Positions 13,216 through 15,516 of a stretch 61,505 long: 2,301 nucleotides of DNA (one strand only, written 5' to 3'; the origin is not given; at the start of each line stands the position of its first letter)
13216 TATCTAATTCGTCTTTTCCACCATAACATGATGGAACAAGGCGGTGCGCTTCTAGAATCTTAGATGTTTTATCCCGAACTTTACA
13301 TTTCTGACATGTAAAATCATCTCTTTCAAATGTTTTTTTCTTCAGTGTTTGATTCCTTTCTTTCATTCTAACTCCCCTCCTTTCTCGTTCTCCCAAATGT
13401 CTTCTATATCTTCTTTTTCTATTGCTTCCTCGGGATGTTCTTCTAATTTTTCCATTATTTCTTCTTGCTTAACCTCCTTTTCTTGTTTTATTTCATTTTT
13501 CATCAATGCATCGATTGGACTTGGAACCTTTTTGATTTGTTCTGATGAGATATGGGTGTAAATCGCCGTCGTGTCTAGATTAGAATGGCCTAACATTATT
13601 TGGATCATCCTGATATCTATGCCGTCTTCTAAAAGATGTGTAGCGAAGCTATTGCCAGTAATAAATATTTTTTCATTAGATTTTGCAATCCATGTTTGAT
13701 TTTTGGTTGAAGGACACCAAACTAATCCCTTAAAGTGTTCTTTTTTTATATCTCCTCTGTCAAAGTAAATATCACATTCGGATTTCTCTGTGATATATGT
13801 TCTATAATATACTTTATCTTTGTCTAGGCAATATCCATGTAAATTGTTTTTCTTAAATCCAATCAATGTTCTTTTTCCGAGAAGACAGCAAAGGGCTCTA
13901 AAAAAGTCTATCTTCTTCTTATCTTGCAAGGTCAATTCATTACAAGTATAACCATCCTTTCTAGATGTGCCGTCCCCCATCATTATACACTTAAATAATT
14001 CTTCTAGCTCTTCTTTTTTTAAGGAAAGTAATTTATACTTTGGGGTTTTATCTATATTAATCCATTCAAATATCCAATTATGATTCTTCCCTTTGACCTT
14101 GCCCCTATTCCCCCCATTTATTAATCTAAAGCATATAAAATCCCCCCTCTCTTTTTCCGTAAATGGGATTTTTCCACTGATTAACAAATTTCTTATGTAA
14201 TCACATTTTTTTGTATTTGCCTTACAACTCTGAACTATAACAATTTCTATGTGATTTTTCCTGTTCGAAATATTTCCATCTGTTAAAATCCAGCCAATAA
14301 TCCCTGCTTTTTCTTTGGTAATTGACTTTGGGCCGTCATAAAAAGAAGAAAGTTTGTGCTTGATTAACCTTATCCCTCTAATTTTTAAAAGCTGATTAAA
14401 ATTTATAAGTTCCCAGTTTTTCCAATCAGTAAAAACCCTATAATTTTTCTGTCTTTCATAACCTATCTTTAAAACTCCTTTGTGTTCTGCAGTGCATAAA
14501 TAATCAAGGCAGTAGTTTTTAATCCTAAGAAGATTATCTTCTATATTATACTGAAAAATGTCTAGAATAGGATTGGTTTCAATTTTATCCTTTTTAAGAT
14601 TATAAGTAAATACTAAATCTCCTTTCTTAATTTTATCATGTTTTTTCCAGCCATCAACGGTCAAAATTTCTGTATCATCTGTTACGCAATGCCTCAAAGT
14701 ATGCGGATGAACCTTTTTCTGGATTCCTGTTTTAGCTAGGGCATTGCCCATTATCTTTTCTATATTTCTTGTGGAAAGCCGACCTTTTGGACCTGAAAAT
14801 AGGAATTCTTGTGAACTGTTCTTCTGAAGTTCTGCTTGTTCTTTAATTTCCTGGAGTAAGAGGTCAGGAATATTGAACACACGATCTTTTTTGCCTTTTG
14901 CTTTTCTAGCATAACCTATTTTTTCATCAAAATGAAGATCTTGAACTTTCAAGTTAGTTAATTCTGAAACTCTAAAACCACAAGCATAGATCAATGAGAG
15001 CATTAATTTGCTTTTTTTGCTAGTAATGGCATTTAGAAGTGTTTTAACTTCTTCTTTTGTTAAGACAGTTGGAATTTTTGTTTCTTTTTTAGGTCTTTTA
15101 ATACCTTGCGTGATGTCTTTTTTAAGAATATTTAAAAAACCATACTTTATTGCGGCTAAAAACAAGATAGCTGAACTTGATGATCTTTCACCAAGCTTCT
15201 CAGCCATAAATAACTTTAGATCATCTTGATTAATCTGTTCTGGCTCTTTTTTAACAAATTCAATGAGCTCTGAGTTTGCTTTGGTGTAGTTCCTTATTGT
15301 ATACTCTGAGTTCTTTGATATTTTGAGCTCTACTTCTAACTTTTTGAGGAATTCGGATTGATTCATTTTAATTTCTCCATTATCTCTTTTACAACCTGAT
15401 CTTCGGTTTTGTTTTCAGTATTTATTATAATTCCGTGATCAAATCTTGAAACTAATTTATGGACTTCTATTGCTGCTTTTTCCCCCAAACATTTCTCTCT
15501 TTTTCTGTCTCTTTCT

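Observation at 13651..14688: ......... intein inserted in the active-site box of a XerA/XerC-type tyrosine recombinase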

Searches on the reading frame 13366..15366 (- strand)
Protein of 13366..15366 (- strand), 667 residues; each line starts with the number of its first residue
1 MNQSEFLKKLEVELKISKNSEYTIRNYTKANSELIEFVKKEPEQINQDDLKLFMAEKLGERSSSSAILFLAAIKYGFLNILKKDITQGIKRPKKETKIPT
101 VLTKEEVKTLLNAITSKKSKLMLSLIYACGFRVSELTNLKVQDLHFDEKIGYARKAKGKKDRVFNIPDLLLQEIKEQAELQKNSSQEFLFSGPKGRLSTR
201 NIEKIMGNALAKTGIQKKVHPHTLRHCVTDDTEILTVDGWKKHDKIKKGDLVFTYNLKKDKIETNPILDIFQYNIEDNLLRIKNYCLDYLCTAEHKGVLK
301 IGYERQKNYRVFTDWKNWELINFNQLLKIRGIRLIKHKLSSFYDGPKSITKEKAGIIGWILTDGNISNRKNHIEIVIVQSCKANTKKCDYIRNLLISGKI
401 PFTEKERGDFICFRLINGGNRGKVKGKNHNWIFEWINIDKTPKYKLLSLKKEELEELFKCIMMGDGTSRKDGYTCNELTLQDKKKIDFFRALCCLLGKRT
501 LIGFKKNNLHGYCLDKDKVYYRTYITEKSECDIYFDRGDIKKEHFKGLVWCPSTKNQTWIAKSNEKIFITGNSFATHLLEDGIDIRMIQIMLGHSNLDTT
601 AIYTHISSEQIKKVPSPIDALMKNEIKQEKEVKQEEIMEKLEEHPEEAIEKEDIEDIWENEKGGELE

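Call 4: search_protein_families(library=pfam, max_evalue=0.1, proteins=[window:13366-15366:-])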
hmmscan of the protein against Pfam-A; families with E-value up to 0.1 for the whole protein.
window:13366-15366:- (667 aa): 4 families
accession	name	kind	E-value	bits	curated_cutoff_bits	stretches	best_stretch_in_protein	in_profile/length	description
PF00589.27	Phage_integrase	-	7e-35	120.8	27.1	2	101-227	2-135/172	Phage integrase family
PF13495.12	Phage_int_SAM_4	-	1.5e-06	29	27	1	6-86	1-84/85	Phage integrase, N-terminal SAM-like domain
PF02899.23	Phage_int_SAM_1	-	0.0013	19.4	22.3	1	13-75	7-74/83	Phage integrase, N-terminal SAM-like domain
PF14890.11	Intein_splicing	-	0.074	13.3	35.8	0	228-530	63-115/155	Intein splicing domain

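Call 5: search_protein_families(library=ncbifam, max_evalue=0.1, proteins=[window:13366-15366:-])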
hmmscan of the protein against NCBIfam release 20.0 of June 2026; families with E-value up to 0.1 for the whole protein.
window:13366-15366:- (667 aa): 13 families
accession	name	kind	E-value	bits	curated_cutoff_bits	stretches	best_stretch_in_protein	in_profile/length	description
NF040815.2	recomb_XerA_Arch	equivalog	2.4e-60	204.3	220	2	11-228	4-222/263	site-specific tyrosine recombinase/integron integrase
TIGR02225.1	recomb_XerD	equivalog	2.3e-49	168.3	329.6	2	5-227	2-241/290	site-specific tyrosine recombinase XerD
TIGR02249.1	integrase_gron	subfamily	1.1e-47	163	265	3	6-184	1-183/315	integron integrase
TIGR02224.1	recomb_XerC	equivalog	4.1e-47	161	335.15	2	5-228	2-245/295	tyrosine recombinase XerC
NF001399.0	PRK00283.1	subfamily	1.3e-43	149.4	279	2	5-227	11-250/300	tyrosine recombinase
NF011946.0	PRK15417.1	equivalog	2.4e-28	99.3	435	2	23-178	33-192/337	integron integrase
NF002331.0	PRK01287.1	subfamily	6.7e-28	97.7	371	2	570-646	276-352/365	site-specific tyrosine recombinase XerC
NF003462.0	PRK05084.1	equivalog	1.5e-15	56.8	267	2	122-231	200-315/360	tyrosine recombinase XerS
NF007370.0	PRK09870.1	subfamily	9.4e-13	48.2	221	1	94-229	5-148/200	tyrosine-type DNA invertase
NF007371.0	PRK09871.1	subfamily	7.1e-11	42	222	1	102-228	7-142/198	tyrosine-type DNA invertase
NF002685.0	PRK02436.1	equivalog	1.8e-05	24.7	178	1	25-179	20-172/245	site-specific tyrosine recombinase XerD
NF040693.1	recomb_GmtY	equivalog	7.8e-05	22.1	340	0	573-613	399-439/441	gamma-mobile-trio recombinase GmtY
NF041502.1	integrase_1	equivalog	0.00084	18.2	350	0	573-620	327-374/484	site-specific integrase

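Call 79: list_cluster_members(proteins=[window:13366-15366:-, L012:1478-3340:+, L124:1829-3685:+, P0146])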
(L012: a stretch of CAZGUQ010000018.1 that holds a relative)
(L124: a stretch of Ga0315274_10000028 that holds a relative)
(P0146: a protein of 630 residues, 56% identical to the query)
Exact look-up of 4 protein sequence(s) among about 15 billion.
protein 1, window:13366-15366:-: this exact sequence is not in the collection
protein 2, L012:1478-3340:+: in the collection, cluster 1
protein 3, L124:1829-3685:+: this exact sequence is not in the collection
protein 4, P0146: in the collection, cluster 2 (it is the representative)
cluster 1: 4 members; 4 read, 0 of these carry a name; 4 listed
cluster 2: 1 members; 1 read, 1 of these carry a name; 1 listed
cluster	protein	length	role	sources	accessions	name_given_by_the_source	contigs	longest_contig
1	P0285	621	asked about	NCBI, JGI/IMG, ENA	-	-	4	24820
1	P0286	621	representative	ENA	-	-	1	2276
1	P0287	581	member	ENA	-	-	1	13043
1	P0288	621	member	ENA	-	-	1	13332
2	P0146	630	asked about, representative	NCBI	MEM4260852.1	MAG: hypothetical protein QXG00_06450 [Candidatus Woesearchaeota archaeon]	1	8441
